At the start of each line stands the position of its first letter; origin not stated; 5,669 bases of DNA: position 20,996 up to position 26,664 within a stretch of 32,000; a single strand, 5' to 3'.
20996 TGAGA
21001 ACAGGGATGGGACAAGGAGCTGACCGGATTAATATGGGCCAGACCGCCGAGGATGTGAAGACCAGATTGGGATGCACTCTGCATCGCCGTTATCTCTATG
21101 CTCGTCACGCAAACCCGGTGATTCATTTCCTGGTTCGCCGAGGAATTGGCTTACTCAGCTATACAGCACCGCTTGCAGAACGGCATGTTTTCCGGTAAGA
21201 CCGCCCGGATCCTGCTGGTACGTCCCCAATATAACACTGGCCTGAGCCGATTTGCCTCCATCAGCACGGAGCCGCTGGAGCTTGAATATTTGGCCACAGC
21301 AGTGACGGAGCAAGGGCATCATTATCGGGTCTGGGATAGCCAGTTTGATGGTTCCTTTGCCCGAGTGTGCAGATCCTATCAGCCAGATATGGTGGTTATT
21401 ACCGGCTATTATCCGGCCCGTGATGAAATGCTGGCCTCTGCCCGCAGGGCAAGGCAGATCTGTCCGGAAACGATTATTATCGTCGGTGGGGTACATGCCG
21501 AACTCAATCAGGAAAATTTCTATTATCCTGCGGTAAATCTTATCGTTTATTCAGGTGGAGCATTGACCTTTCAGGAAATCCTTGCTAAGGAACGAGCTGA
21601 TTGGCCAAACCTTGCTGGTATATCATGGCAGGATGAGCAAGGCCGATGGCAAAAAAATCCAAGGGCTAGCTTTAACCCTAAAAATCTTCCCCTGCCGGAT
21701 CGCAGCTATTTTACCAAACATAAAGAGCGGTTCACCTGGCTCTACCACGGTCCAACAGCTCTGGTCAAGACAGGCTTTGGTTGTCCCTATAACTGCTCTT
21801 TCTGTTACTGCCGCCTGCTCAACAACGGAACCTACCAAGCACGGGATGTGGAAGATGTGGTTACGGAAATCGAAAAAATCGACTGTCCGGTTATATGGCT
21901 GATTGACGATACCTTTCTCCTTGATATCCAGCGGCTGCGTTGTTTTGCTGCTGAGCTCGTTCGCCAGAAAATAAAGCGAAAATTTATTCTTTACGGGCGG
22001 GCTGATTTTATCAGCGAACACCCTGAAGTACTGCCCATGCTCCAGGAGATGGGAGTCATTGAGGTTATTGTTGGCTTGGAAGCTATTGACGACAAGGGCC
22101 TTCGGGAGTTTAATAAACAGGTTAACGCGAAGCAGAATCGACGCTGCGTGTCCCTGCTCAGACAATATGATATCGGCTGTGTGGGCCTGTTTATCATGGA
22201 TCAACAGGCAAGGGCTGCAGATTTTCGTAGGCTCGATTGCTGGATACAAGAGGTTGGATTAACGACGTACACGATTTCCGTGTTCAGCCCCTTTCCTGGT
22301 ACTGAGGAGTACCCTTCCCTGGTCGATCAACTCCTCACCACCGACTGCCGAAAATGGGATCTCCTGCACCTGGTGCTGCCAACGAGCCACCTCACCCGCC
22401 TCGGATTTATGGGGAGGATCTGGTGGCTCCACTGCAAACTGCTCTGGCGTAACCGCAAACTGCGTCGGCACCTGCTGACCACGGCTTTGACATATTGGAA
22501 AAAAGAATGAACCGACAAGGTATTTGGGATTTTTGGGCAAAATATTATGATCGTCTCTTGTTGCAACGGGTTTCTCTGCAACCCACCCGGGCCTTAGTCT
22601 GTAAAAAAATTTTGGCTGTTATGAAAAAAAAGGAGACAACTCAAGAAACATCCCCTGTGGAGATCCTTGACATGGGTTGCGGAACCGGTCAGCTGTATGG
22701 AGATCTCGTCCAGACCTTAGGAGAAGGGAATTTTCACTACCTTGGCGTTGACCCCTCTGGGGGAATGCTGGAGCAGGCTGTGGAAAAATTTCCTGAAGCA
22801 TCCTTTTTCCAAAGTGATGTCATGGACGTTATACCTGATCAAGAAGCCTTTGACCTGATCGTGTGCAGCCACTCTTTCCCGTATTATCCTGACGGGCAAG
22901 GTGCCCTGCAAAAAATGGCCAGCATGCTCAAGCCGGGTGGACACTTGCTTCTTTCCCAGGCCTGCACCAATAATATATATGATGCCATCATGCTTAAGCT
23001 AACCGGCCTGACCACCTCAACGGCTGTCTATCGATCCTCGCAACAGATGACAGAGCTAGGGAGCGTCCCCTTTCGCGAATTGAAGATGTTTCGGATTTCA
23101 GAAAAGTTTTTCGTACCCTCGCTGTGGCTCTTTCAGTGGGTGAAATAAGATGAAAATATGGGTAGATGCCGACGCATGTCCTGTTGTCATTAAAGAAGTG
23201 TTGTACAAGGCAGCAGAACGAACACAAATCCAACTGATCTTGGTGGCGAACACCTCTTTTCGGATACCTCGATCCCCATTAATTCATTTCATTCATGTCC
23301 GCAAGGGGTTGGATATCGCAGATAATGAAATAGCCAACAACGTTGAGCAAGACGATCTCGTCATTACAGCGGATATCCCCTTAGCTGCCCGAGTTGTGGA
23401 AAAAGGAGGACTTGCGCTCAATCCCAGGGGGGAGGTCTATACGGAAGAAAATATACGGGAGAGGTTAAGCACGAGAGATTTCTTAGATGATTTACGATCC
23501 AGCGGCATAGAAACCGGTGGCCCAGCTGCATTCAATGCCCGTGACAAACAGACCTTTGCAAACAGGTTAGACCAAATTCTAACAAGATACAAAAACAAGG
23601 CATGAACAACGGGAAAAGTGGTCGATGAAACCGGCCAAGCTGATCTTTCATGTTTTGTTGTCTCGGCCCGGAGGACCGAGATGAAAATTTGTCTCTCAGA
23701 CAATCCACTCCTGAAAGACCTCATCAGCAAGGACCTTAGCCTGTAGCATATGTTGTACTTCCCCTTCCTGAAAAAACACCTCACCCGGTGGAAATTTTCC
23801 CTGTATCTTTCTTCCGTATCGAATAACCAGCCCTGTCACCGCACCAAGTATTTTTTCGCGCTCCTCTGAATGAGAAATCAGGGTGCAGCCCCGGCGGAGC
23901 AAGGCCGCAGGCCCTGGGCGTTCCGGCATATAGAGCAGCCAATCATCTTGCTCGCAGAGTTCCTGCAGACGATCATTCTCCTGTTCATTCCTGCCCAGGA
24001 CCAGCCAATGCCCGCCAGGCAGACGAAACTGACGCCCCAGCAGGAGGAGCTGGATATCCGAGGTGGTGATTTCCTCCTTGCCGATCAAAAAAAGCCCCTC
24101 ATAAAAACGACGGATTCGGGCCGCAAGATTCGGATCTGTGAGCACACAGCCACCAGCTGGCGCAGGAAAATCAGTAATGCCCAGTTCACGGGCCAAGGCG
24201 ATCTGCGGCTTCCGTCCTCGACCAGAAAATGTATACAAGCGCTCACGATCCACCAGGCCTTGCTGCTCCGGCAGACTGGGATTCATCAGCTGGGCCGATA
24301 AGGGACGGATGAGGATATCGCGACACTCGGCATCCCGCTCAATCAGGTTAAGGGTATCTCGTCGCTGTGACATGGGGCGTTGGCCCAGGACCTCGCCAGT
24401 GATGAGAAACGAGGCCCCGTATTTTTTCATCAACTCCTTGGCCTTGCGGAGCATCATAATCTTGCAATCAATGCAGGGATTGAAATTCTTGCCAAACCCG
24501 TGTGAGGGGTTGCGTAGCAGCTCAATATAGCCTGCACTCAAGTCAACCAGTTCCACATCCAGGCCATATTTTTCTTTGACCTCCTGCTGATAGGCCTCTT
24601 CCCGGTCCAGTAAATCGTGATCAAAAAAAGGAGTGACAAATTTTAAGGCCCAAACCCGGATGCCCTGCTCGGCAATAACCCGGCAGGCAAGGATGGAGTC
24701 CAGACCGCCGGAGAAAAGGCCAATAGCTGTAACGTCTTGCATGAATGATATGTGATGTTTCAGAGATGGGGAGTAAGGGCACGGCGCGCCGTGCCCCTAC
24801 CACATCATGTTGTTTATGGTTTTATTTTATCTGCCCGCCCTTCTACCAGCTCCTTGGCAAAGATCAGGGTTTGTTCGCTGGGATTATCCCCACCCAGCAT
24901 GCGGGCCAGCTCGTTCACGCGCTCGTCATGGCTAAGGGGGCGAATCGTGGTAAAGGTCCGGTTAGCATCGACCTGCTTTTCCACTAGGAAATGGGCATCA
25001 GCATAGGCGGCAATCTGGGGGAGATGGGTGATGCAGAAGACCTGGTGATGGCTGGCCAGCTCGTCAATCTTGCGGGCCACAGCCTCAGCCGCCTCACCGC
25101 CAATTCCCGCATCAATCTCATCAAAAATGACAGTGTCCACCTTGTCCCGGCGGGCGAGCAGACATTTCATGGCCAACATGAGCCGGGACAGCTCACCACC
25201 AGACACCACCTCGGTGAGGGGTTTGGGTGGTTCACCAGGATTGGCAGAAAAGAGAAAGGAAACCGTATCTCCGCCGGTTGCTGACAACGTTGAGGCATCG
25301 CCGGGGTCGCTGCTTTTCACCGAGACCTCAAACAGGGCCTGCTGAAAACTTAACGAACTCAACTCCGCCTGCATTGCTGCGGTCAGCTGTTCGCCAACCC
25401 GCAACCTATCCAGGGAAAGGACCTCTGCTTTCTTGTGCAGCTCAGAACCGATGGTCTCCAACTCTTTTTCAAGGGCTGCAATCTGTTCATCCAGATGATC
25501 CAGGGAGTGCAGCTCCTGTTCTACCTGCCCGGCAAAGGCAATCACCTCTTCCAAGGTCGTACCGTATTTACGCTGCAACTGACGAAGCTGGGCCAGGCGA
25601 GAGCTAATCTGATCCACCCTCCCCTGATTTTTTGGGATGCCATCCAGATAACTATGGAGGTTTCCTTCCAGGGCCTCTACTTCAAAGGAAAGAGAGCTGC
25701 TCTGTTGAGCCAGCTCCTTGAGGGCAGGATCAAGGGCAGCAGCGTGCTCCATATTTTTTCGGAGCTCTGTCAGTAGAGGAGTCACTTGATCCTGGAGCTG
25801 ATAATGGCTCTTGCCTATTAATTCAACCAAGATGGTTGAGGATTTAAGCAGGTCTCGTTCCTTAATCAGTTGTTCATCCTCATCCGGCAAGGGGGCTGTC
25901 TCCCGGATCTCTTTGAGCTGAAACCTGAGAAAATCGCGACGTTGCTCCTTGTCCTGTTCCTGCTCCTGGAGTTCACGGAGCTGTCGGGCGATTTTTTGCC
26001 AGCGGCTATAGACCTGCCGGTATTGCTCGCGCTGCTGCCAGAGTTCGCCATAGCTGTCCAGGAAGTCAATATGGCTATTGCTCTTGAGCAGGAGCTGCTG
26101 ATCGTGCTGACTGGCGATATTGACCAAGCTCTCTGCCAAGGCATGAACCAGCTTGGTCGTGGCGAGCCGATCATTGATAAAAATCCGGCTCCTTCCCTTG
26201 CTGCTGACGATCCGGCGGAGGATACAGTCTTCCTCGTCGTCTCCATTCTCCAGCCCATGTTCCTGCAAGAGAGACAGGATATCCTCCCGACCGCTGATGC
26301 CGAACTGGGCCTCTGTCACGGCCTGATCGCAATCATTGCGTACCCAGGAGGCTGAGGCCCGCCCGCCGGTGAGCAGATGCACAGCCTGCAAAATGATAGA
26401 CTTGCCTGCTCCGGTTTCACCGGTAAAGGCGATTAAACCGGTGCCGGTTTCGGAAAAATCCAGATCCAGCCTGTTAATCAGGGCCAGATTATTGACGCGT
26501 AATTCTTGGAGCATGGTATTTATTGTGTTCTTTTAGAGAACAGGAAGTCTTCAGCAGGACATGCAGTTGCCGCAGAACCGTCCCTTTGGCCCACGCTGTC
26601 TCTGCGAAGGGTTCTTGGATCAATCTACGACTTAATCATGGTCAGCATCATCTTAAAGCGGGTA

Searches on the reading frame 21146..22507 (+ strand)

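Call 19: search_protein_families(library=pfam, proteins=[window:21146-22507:+], max_evalue=0.01)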
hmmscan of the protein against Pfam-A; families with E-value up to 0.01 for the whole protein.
window:21146-22507:+ (454 aa): 2 families
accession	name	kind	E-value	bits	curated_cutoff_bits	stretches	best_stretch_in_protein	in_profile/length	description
PF04055.27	Radical_SAM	-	4e-13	50.3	29.5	1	209-349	3-149/166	Radical SAM superfamily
PF02310.24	B12-binding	-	7.2e-11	42.4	32.1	1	42-145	13-120/121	B12 binding domain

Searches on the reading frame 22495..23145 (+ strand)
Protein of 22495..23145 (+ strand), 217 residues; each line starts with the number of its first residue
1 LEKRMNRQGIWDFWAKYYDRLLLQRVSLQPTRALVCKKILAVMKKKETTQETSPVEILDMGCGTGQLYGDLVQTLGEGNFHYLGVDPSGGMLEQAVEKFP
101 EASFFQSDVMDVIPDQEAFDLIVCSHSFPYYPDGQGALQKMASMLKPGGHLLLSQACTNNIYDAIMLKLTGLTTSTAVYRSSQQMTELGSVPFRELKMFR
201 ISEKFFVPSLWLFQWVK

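Call 19: search_protein_families(library=pfam, proteins=[window:22495-23145:+], max_evalue=0.01)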
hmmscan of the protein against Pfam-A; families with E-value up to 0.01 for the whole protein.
window:22495-23145:+ (217 aa): 12 families
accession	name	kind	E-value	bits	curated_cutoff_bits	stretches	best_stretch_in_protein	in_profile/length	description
PF13649.12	Methyltransf_25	-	1.4e-19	71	27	1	57-149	1-97/97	Methyltransferase domain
PF08241.18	Methyltransf_11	-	6.1e-17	62.5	21.2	1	58-152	1-94/95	Methyltransferase domain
PF08242.18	Methyltransf_12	-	6.5e-17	62.5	30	1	58-151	1-98/98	Methyltransferase domain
PF13489.12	Methyltransf_23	-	3e-16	60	27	1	51-158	20-121/164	Methyltransferase domain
PF13847.12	Methyltransf_31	-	1.2e-15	57.9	27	1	55-159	5-115/145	Methyltransferase domain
PF01209.24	Ubie_methyltran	-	7.6e-10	39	20.1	1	38-153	38-151/233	ubiE/COQ5 methyltransferase family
PF03291.22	mRNA_G-N7_MeTrfase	-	0.00014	21.5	26.6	1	40-101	48-105/315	mRNA (guanine-N(7))-methyltransferase domain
PF01739.24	CheR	-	0.00058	19.8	27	0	104-154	122-174/195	CheR methyltransferase, SAM binding domain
PF20922.3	Anamorsin_N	-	0.0037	17.4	27.1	1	118-182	51-126/163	Anamorsin, N-terminal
PF01234.23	NNMT_PNMT_TEMT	-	0.0038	16.9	25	0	131-175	175-219/261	NNMT/PNMT/TEMT family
PF05175.20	MTS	-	0.0051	16.9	23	1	54-153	32-138/170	Methyltransferase small domain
PF05891.18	Methyltransf_PK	-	0.0052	16.8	27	1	37-166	39-172/218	AdoMet dependent proline di-methyltransferase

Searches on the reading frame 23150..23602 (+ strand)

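Call 19: search_protein_families(library=pfam, proteins=[window:23150-23602:+], max_evalue=0.01)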
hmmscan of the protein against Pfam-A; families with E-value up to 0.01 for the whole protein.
window:23150-23602:+ (151 aa): 1 family
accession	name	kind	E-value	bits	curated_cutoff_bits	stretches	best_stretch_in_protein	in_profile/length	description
PF02639.20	DUF188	-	1.9e-49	167.1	24.3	1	18-146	2-130/130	Uncharacterized BCR, YaiI/YqxD family COG1671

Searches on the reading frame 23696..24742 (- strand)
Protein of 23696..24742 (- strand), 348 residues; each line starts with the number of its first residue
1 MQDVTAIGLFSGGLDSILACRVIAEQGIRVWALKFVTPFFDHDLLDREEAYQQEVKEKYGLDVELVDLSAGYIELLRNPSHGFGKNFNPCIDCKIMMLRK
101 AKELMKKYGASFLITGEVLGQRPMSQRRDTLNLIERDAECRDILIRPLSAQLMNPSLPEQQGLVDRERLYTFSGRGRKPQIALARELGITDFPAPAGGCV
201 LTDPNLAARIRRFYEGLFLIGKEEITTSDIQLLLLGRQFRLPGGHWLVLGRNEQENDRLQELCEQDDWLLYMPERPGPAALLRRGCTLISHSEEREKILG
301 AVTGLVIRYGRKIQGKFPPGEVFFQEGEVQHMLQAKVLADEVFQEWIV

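Call 19: search_protein_families(library=pfam, proteins=[window:23696-24742:-], max_evalue=0.01)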
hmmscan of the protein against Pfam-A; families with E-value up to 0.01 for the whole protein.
window:23696-24742:- (348 aa): 3 families
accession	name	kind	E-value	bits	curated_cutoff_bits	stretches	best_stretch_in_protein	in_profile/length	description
PF02568.20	ThiI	-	1.4e-10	41.6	20.5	1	5-148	5-144/197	Thiamine biosynthesis protein (ThiI)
PF18297.6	NFACT-R_2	-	4.8e-08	33.5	26.9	1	236-347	1-104/104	NFACT protein RNA binding domain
PF06508.19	QueC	-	0.004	17.1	22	1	6-69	2-61/210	Queuosine biosynthesis protein QueC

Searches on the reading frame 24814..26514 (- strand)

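Call 36: search_protein_families(library=pfam, proteins=[window:24814-26514:-], max_evalue=0.00001)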
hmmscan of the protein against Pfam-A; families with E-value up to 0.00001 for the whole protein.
window:24814-26514:- (566 aa): 4 families
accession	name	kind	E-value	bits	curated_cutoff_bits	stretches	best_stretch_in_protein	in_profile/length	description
PF02463.25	SMC_N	-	1.2e-16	61.3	40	1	2-514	2-214/220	RecF/RecN/SMC N terminal domain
PF13476.12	AAA_23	-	5.6e-10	40.6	27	1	5-205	2-191/201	AAA domain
PF13304.12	AAA_21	-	5.9e-06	27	27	0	184-501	88-302/304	AAA domain, putative AbiEii toxin, Type IV TA system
PF13175.12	AAA_15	-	7.8e-06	26.2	32.1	0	1-502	1-374/374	AAA ATPase domain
